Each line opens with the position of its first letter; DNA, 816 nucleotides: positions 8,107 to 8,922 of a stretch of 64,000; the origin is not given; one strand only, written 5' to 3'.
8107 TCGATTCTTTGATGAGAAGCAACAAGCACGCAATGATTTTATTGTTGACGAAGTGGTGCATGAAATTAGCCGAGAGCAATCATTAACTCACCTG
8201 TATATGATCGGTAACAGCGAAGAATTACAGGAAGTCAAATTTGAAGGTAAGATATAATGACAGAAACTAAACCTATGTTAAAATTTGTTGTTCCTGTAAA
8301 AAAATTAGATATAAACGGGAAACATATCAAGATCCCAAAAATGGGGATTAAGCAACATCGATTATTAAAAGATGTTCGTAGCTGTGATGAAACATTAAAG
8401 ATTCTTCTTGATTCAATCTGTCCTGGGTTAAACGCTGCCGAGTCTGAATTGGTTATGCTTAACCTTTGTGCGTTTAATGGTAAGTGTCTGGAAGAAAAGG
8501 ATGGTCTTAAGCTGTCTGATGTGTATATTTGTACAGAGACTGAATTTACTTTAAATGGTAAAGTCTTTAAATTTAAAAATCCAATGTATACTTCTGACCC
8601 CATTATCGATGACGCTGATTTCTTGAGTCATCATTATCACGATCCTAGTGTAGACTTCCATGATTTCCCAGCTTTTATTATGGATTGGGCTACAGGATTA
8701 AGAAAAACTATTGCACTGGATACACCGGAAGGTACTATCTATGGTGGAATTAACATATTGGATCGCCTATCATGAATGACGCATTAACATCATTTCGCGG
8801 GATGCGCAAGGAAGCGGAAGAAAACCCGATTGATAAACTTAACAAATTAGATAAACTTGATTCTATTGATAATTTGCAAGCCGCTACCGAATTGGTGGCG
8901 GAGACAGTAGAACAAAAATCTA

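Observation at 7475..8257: gp27 baseplate hub protein about one third shorter than in T4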

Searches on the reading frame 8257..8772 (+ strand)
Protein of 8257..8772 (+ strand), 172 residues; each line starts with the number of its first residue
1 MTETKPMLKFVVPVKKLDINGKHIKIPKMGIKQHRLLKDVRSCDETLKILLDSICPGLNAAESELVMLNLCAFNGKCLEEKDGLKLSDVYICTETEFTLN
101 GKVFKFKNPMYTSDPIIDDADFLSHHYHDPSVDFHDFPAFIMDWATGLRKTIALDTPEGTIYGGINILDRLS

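Call 4: search_protein_families(library=pfam, proteins=[window:8257-8772:+], max_evalue=0.01)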
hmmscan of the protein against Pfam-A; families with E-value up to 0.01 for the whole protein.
window:8257-8772:+ (172 aa): 1 family
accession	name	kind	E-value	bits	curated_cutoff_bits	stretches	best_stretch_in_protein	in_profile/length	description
PF11110.13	Phage_hub_GP28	-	9.7e-27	94.2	21.5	1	26-168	1-151/154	Baseplate hub distal subunit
